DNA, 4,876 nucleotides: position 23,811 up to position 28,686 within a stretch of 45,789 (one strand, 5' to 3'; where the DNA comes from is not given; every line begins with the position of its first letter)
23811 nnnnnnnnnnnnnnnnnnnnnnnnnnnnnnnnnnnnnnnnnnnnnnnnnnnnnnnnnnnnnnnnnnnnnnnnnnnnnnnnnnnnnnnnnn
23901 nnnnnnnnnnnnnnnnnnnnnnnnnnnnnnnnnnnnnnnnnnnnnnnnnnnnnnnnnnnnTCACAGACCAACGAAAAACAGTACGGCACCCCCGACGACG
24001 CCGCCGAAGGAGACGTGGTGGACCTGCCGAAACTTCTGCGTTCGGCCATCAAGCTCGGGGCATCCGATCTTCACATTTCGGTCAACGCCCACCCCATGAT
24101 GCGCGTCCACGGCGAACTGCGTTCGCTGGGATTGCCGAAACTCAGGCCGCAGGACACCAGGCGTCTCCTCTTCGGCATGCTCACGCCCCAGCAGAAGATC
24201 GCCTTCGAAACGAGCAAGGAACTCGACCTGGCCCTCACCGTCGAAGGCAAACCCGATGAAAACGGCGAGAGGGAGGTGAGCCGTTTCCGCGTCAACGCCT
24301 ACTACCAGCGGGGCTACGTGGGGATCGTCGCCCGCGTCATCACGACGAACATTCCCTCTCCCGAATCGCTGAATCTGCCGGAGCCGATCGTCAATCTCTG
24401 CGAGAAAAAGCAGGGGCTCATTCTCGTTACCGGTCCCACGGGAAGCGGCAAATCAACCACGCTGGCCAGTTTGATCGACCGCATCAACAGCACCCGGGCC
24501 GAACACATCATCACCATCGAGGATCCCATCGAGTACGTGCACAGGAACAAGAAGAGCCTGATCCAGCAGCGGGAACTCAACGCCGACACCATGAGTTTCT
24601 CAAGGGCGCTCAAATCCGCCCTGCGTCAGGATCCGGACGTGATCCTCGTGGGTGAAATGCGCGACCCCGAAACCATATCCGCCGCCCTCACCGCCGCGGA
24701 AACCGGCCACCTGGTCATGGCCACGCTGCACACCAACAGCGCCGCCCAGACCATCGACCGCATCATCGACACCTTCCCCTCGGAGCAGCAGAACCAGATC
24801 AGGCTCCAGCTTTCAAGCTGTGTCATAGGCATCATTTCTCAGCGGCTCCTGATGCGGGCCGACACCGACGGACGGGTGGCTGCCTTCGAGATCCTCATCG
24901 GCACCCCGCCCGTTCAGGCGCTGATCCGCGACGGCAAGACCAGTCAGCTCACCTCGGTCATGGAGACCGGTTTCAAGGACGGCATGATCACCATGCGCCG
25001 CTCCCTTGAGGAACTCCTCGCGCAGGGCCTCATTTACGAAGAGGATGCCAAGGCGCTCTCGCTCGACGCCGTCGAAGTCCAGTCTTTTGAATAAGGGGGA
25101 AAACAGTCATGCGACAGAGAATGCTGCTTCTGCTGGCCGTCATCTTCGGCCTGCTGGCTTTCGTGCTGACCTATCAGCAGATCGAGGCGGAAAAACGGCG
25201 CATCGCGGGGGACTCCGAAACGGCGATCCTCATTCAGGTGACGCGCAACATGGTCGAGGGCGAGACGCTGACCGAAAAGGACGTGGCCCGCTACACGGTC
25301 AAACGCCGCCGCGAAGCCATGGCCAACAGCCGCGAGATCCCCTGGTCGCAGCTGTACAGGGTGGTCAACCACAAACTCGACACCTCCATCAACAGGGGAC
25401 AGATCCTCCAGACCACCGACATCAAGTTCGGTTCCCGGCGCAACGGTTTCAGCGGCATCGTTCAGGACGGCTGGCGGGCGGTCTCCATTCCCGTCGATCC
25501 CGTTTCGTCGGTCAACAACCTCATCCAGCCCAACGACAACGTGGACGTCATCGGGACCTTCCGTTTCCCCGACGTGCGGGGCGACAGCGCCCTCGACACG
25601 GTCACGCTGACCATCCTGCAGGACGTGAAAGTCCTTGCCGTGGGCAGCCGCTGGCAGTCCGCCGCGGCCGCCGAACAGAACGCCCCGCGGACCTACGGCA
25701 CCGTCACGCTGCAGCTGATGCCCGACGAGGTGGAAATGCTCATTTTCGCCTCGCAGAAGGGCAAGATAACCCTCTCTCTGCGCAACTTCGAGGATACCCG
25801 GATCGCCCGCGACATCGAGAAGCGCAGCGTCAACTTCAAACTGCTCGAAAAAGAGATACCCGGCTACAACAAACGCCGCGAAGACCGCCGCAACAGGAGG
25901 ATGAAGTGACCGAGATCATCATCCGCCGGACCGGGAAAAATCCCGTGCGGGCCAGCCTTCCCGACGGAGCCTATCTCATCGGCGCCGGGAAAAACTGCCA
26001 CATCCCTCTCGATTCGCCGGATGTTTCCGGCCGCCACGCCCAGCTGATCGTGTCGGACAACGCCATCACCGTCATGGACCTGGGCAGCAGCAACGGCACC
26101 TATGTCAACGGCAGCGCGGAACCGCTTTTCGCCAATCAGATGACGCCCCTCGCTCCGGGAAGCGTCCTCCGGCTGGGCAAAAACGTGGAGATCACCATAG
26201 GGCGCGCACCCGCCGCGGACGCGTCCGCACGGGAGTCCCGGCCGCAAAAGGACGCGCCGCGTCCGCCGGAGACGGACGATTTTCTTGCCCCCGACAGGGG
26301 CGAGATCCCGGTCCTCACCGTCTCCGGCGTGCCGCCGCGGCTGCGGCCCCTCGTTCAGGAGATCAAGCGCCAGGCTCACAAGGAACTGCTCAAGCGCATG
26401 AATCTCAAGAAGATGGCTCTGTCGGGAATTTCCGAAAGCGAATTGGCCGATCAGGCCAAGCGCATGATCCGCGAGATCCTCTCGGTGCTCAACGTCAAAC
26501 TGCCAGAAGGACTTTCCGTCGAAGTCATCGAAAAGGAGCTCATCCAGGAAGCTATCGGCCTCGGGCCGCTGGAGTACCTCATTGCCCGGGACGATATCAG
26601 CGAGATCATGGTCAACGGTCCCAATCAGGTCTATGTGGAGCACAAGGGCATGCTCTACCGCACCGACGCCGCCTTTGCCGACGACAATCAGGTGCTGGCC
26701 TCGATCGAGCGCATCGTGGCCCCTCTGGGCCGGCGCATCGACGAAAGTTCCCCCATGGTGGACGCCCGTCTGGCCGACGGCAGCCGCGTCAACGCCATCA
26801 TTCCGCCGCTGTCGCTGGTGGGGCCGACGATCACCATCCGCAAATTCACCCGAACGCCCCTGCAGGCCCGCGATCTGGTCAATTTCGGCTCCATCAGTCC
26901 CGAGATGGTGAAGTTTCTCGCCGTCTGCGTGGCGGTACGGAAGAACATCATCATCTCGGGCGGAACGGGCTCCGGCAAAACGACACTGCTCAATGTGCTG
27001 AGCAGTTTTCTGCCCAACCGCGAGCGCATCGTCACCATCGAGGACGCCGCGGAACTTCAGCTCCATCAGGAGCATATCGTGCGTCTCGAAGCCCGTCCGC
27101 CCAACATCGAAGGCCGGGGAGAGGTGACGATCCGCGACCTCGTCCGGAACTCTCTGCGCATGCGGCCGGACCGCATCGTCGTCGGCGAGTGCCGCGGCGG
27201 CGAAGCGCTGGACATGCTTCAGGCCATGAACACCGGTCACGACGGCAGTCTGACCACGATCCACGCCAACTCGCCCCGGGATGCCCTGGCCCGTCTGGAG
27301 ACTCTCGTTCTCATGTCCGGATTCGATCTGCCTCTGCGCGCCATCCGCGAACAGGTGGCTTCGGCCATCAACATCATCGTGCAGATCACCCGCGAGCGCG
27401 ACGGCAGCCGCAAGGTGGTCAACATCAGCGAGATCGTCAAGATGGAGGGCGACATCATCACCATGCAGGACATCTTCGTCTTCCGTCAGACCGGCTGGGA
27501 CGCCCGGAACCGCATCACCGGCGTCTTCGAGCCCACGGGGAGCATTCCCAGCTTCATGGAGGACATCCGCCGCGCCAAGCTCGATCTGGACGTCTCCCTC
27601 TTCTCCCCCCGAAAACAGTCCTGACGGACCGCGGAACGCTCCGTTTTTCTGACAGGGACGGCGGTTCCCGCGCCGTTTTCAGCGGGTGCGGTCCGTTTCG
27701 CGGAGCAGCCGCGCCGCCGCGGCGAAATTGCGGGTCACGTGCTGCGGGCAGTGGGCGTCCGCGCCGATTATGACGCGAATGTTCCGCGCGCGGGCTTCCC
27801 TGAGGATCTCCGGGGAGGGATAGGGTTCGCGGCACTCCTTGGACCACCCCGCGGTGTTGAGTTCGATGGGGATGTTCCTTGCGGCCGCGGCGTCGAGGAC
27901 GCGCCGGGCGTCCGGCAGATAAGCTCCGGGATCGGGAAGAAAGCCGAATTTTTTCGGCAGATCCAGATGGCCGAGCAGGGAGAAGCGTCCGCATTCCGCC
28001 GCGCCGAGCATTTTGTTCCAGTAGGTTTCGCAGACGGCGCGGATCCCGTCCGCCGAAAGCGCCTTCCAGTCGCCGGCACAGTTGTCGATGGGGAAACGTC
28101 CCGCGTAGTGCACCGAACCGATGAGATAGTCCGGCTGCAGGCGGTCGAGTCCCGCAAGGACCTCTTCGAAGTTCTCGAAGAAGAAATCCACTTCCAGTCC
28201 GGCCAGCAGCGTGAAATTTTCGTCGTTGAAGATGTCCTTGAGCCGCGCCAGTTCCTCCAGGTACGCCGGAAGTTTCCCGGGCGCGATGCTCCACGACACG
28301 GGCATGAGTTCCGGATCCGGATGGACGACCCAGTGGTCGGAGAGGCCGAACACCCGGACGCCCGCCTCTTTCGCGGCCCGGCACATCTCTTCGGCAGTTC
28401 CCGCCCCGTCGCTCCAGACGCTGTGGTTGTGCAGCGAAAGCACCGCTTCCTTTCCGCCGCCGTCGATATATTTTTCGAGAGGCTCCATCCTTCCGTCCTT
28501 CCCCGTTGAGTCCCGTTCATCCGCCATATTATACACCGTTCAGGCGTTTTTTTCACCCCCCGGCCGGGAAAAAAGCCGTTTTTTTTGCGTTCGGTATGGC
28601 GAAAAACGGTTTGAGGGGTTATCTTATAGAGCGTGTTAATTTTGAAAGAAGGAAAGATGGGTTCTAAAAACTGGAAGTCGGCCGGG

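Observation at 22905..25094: Tandem PilT-PilT fusion in which the N-terminal copy has lost the catalytic Glu, Arg and both His-box histidines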

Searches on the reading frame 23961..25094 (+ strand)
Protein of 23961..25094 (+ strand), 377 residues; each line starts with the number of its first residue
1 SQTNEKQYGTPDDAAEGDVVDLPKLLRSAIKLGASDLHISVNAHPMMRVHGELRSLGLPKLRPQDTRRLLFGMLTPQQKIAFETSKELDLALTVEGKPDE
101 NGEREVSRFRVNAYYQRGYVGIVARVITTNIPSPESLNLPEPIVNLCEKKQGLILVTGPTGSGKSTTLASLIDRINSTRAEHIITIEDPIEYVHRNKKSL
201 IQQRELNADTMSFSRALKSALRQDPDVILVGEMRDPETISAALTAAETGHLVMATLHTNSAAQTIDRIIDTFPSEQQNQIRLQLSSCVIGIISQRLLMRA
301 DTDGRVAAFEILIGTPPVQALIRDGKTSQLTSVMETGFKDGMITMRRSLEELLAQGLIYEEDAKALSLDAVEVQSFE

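Call 4: search_protein_families(library=ncbifam, proteins=[window:23961-25094:+], max_evalue=0.01)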
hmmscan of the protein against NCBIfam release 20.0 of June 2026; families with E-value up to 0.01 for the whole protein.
window:23961-25094:+ (377 aa): 24 families
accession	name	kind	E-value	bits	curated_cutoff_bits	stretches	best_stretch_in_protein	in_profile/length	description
TIGR01420.1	pilT_fam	subfamily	4.1e-139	463.6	319.1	1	22-367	2-338/343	PilT/PilU family type 4a pilus ATPase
TIGR02524.1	dot_icm_DotB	equivalog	2.7e-47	161.7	463.3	1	22-366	6-353/358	Dot/Icm type IV secretion system ATPase DotB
TIGR02533.1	type_II_gspE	equivalog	1.1e-46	159.5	630.25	1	145-298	237-380/486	type II secretion system ATPase GspE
TIGR02525.1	plasmid_TraJ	equivalog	2.4e-45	155.1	368.3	1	33-313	23-313/372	plasmid transfer ATPase TraJ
TIGR02538.1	type_IV_pilB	equivalog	3.4e-45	154.7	675.65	1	147-299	312-454/564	type IV-A pilus assembly ATPase PilB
NF041000.1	ATPase_ComGA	equivalog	2.9e-44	151.1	300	1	143-297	120-265/267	competence type IV pilus ATPase ComGA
NF007755.0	PRK10436.1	equivalog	6.4e-42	143.8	617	1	15-299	82-357/465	type II secretion system protein GspE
NF053534.1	T4PilAsmATPsTfpB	equivalog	1.1e-37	129.8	850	1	145-297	330-472/584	type IV pilus assembly ATPase TfpB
NF058587.1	archaellum_moto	equivalog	1.2e-19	70.5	550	1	148-309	272-430/527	archaellum flagellar ATPase motor FlaI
TIGR02782.1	TrbB_P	equivalog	2e-19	70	304.55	1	153-291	138-274/303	P-type conjugative transfer ATPase TrbB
TIGR02788.1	VirB11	equivalog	1.3e-18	67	249.95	1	149-273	142-267/308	P-type DNA transfer ATPase VirB11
TIGR03819.1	heli_sec_ATPase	hypoth_equivalog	4e-16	59.1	373.15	1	152-267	179-296/340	TadA family conjugal transfer-associated ATPase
NF010469.0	PRK13894.1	subfamily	1.2e-15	57.7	508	1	151-269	149-265/320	conjugal transfer ATPase TrbB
NF010407.0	PRK13833.1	subfamily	2.3e-14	53.5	499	1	154-279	147-269/323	conjugal transfer protein TrbB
NF010425.0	PRK13851.1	equivalog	2.1e-13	49.8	461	1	146-272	157-284/344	type IV secretion system protein VirB11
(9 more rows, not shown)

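Call 9: search_solved_structures(query=window:23961-25091:+, show_alignments=2, max_evalue=1e-10)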
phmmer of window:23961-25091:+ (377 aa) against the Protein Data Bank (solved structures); distinct sequences matched with E-value up to 1e-10: 26.
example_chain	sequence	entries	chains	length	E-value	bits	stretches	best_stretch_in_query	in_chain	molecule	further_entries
6ojx_A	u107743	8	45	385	6.5e-101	341.1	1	20-356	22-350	Twitching motility pilus retraction ATPase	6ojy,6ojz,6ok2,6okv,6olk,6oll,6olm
2ewv_A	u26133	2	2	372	2.1e-100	339.4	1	22-374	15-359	twitching motility protein PilT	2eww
2gsz_A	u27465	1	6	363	2.7e-100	339.1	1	24-374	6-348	twitching motility protein PilT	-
5zfq_A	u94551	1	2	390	3.1e-100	338.9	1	19-373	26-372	Twitching motility pilus retraction protein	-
5fl3_A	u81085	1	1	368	1e-96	327.3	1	21-366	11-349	PILI RETRACTION PROTEIN PILT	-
3jvu_A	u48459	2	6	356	2.3e-96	326.2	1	21-364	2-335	Twitching mobility protein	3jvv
9n32_A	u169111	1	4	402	6.6e-80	272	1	16-367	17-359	PilU protein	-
2eyu_A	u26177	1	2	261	1.6e-79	270.8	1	130-374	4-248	twitching motility protein PilT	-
10my_A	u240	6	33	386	5.5e-75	255.9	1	23-364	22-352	PilT/PilU family type 4a pilus ATPase | Twitching motility protein PilT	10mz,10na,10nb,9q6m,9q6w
6geb_A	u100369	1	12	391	8.5e-41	143.5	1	11-372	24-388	DotB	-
6ejf_A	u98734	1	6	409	7.5e-34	120.6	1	141-300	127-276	Type IV pilus assembly protein PilF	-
5oiu_A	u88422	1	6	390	1.4e-33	119.8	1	130-300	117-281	Type IV pilus assembly protein PilF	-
5it5_F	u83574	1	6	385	1.5e-33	119.6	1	141-300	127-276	ATP binding motif-containing protein PilF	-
1p9r_A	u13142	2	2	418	7.6e-33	117.3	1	22-298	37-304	General secretion pathway protein E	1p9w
6f8l_G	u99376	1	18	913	9.1e-33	117.1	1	141-300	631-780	Type IV pilus assembly protein PilF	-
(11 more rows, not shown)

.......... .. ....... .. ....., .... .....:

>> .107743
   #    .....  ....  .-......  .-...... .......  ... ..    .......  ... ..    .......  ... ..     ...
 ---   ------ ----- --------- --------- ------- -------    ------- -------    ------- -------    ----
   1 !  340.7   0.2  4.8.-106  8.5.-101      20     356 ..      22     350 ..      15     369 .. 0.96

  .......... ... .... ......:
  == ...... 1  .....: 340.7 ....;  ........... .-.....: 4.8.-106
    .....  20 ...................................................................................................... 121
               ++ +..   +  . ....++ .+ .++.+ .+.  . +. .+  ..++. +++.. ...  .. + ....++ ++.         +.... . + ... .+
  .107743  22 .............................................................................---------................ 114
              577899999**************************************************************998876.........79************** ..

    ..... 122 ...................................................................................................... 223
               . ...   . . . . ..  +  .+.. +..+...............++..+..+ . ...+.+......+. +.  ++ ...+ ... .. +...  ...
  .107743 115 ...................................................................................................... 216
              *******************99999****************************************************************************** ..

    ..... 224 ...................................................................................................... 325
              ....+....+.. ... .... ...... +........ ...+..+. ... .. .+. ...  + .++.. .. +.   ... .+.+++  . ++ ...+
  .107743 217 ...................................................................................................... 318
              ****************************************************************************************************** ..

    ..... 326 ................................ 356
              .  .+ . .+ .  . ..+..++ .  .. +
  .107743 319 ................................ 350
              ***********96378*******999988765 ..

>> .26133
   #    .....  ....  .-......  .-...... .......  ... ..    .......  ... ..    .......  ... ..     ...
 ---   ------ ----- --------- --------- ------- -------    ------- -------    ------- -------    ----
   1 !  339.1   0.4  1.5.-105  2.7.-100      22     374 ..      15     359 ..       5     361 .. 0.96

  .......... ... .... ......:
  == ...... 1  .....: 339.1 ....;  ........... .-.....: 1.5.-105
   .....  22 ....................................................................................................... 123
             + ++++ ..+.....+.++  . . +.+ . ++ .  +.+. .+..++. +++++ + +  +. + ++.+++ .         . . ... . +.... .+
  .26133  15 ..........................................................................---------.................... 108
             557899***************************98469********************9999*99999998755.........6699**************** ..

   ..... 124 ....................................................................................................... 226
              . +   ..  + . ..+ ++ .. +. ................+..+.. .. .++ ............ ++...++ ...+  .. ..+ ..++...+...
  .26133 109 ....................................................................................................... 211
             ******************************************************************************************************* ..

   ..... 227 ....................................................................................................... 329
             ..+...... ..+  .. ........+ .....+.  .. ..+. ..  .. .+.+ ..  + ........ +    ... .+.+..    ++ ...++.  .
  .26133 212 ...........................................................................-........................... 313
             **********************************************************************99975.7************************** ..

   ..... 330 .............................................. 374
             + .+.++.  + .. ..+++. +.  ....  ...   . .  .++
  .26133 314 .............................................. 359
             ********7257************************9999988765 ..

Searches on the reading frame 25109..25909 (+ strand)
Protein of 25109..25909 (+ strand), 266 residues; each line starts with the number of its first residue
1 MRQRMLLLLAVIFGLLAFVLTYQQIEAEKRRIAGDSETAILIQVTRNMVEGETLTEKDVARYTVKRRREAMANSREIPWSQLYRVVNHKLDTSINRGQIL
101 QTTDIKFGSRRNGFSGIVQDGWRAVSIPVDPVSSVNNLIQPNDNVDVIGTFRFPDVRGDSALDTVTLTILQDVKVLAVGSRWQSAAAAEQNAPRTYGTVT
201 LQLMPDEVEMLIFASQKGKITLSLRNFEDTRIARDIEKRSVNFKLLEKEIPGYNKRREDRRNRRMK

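Call 3: search_protein_families(library=pfam, proteins=[window:25109-25909:+], max_evalue=0.01)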
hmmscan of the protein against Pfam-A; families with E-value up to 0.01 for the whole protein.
window:25109-25909:+ (266 aa): 1 family
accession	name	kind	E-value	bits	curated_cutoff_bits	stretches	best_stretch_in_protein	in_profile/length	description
PF16976.10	RcpC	-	6.7e-28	97.3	28.8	1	113-225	2-114/114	Flp pilus assembly protein RcpC/CpaB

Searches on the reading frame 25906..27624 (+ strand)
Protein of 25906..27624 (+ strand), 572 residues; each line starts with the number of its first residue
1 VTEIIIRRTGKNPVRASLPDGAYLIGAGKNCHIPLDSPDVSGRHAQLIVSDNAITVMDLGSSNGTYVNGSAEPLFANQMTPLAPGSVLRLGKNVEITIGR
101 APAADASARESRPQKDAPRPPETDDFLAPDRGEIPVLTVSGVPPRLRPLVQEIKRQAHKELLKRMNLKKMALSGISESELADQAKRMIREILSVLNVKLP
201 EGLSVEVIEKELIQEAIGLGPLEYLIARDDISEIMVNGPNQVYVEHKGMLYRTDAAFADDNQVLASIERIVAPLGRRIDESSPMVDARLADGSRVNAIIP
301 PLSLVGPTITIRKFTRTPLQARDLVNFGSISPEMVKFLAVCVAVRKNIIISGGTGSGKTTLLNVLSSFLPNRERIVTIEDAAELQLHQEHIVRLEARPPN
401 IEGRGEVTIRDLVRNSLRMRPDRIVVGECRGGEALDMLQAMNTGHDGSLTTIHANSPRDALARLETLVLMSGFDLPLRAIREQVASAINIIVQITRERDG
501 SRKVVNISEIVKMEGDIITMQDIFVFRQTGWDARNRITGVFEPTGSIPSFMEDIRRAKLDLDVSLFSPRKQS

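Call 17: search_protein_families(library=pfam, proteins=[window:25906-27624:+], max_evalue=0.001)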
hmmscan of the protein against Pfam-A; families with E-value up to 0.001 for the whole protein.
window:25906-27624:+ (572 aa): 5 families
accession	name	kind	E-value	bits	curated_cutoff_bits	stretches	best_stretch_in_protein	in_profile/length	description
PF00437.27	T2SSE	-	7.1e-64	216.2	24.9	1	218-509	4-288/370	Type II/IV secretion system protein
PF00498.31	FHA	-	4.8e-16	59.4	20.7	1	23-91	1-67/67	FHA domain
PF16697.10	Yop-YscD_cpl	-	3e-11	43.9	33.2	1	16-92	12-85/94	Inner membrane component of T3SS, cytoplasmic domain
PF00005.33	ABC_tran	-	0.00035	21.6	25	1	344-381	10-47/137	ABC transporter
PF13476.12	AAA_23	-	0.00048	21.3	27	1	325-367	5-41/201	AAA domain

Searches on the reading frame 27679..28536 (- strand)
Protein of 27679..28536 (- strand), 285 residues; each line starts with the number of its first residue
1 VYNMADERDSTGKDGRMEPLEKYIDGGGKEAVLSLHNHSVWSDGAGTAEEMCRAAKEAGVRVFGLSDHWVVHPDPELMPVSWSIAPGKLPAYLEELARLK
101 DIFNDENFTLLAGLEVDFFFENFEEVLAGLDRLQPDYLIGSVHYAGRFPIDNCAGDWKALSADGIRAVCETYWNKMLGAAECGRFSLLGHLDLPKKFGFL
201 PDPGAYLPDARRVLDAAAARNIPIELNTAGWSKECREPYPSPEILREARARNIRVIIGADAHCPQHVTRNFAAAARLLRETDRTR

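Call 17: search_protein_families(library=pfam, proteins=[window:27679-28536:-], max_evalue=0.001)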
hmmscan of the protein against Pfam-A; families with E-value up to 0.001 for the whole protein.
window:27679-28536:- (285 aa): 1 family
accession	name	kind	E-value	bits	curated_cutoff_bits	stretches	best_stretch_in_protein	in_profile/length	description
PF02811.25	PHP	-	2.6e-17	64.1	26.4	1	35-229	2-164/164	PHP domain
